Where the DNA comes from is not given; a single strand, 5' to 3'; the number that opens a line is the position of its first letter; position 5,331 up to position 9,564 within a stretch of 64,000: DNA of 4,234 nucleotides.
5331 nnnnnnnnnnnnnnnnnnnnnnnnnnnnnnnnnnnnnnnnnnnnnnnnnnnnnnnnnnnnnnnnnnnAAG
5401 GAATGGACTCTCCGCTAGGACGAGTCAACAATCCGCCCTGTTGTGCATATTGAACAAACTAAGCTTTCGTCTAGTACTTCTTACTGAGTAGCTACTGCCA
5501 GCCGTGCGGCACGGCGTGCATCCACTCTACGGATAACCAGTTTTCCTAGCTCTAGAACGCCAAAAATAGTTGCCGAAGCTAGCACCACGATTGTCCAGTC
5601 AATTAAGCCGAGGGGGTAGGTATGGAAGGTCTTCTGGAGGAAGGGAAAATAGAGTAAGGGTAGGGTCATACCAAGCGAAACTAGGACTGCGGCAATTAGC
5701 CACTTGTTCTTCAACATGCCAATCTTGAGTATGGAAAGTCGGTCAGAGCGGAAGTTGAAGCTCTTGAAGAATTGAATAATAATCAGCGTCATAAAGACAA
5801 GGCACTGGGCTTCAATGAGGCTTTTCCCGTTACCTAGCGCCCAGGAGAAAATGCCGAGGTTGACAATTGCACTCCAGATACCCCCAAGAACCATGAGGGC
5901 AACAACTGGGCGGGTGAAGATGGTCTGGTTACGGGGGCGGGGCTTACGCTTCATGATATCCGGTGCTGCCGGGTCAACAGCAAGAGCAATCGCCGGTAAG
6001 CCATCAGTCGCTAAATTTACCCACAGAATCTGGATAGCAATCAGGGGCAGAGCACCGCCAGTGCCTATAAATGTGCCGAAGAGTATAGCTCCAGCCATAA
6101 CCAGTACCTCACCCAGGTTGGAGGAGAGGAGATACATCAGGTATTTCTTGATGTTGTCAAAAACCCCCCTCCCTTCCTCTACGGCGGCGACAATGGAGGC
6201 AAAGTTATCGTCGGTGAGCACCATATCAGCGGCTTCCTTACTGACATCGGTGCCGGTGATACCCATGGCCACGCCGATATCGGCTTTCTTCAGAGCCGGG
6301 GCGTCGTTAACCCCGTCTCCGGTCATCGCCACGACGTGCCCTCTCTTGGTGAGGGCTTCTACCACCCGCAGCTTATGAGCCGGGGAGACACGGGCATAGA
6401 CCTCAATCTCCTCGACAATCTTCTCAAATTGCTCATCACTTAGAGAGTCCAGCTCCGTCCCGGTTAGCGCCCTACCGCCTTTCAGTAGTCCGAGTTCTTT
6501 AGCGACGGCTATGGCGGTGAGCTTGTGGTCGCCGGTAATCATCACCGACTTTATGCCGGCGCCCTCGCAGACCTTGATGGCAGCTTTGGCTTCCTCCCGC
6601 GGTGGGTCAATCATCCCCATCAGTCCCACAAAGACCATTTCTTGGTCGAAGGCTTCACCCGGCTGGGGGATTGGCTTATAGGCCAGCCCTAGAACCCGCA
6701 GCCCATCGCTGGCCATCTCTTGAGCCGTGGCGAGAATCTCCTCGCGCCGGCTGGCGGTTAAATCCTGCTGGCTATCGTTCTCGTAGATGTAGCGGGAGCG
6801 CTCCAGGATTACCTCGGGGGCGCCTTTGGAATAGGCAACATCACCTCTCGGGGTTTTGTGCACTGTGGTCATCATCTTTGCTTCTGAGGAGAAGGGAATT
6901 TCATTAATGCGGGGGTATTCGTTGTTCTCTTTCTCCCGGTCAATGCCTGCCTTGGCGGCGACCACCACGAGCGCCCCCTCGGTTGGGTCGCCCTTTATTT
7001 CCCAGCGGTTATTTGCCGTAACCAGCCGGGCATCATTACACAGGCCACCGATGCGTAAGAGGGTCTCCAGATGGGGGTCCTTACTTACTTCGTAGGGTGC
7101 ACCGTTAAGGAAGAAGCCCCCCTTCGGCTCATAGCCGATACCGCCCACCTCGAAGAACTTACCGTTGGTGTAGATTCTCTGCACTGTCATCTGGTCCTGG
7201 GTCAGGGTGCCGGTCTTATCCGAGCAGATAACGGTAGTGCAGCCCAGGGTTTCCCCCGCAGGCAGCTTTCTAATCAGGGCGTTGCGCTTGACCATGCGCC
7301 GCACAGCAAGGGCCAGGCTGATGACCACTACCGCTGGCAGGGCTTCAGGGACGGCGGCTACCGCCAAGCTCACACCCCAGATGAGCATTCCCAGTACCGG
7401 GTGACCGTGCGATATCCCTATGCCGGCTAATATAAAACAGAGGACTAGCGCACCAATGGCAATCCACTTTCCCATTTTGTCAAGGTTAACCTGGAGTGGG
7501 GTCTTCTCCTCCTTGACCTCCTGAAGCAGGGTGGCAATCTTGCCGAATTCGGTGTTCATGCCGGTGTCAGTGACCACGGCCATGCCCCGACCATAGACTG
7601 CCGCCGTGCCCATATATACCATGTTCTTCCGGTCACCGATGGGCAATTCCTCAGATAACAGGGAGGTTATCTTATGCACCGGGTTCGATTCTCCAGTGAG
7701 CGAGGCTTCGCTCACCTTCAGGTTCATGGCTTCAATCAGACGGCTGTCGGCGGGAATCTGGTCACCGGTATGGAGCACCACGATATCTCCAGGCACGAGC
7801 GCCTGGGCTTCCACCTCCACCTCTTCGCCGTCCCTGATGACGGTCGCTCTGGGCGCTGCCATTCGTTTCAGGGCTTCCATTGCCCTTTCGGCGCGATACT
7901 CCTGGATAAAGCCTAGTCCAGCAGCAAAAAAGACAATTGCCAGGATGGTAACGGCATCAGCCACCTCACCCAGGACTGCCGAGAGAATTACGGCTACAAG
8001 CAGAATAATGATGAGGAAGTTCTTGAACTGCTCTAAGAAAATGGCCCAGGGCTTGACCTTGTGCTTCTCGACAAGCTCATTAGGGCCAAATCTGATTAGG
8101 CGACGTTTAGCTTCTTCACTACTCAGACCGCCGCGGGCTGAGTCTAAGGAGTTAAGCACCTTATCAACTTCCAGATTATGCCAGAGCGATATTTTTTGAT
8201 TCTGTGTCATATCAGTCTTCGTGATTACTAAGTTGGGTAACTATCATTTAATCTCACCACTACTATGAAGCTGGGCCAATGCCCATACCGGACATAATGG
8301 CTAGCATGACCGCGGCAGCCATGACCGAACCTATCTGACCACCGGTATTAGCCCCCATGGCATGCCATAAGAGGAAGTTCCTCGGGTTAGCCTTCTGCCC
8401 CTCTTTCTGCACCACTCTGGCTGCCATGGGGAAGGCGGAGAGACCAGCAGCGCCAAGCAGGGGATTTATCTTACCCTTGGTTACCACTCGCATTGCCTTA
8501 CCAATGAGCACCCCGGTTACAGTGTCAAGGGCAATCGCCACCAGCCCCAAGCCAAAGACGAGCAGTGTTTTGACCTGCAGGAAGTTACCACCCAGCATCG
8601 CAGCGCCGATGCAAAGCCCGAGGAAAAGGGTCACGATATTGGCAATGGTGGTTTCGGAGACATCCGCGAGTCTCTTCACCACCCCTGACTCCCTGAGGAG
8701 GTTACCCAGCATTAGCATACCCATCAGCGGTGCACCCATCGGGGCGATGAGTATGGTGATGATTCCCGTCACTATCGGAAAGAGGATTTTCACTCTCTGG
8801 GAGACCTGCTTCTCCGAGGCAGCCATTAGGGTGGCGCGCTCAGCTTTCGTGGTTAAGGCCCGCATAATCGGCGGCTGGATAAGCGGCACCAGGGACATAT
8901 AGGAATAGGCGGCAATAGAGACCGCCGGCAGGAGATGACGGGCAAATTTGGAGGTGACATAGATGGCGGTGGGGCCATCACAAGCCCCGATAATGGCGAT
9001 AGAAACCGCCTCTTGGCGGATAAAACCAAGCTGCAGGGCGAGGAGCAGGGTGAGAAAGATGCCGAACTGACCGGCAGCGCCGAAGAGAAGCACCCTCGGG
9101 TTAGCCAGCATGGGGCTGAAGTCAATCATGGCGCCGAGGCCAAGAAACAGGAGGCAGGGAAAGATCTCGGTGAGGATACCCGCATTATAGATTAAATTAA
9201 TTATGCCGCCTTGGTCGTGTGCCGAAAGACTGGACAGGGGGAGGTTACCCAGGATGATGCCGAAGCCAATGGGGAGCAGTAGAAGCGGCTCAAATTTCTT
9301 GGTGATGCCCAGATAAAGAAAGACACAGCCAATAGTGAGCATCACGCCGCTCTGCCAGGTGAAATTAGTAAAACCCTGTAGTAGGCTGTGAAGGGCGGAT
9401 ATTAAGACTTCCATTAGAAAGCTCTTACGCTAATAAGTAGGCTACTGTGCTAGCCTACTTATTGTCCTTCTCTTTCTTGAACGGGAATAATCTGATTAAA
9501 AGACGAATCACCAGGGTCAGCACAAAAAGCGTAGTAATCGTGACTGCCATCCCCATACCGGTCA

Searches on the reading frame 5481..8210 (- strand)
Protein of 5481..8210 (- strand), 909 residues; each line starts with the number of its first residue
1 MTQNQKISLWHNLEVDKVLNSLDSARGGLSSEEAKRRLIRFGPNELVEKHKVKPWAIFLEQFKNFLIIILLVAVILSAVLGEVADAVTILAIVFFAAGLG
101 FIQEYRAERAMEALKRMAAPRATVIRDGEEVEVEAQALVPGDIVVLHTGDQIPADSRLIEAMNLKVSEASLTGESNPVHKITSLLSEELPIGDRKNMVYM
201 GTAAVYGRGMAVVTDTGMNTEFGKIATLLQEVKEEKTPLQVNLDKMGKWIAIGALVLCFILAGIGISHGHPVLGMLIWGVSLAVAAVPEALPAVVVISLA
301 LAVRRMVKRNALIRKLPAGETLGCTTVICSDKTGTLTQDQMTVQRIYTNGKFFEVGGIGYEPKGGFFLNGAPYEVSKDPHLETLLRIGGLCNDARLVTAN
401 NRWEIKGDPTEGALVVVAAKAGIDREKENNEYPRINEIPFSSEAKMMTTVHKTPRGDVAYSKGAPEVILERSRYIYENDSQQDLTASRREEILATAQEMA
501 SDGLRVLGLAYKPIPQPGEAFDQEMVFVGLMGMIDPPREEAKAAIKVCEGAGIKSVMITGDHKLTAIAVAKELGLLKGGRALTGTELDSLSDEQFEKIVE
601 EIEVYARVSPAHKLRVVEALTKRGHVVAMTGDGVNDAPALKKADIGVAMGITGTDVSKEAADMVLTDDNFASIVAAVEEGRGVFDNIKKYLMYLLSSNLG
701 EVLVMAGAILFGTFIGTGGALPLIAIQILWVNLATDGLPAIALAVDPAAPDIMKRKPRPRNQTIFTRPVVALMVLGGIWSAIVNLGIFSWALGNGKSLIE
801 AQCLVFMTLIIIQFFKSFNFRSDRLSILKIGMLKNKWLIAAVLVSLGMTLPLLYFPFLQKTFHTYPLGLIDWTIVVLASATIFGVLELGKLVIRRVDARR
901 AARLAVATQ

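Call 45: search_protein_families(library=pfam, proteins=[window:5481-8210:-], max_evalue=0.001)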
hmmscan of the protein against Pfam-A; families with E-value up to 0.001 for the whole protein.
window:5481-8210:- (909 aa): 7 families
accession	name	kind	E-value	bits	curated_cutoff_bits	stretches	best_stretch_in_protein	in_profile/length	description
PF00122.25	E1-E2_ATPase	-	1.2e-55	188.3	28.1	1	117-309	2-181/181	E1-E2 ATPase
PF00689.26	Cation_ATPase_C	-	4e-50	170.5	27.3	1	721-892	2-175/175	Cation transporting ATPase, C-terminus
PF13246.12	Cation_ATPase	-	5e-24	84.6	21.7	1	390-475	2-91/91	Cation transport ATPase (P-type)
PF00690.31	Cation_ATPase_N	-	1.8e-22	79.2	20.4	1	10-77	1-69/69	Cation transporter/ATPase, N-terminus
PF00702.32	Hydrolase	-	1.6e-16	61.7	26.4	1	327-644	3-191/191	haloacid dehalogenase-like hydrolase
PF08282.18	Hydrolase_3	-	1.7e-05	25.1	20.9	1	626-674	205-252/255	haloacid dehalogenase-like hydrolase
PF12710.13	HAD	-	0.00015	22.7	27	1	538-641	87-189/189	haloacid dehalogenase-like hydrolase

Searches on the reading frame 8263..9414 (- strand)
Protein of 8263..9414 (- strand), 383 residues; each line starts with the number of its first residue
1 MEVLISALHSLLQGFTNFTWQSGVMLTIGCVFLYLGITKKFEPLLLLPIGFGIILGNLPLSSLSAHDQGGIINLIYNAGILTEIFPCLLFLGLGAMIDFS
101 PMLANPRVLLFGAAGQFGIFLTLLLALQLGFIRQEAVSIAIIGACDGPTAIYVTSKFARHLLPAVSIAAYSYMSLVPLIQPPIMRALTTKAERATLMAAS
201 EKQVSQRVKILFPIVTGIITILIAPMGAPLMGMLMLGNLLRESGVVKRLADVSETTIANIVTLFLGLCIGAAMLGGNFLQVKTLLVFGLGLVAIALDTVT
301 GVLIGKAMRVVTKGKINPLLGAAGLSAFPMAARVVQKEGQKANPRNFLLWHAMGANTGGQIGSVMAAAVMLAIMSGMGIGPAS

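Call 45: search_protein_families(library=pfam, proteins=[window:8263-9414:-], max_evalue=0.001)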
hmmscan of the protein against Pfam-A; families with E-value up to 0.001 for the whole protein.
window:8263-9414:- (383 aa): 1 family
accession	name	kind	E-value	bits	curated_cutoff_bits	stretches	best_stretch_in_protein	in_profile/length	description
PF03977.18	OAD_beta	-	1.4e-142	475.3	31.6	1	23-373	3-348/349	Na+-transporting oxaloacetate decarboxylase beta subunit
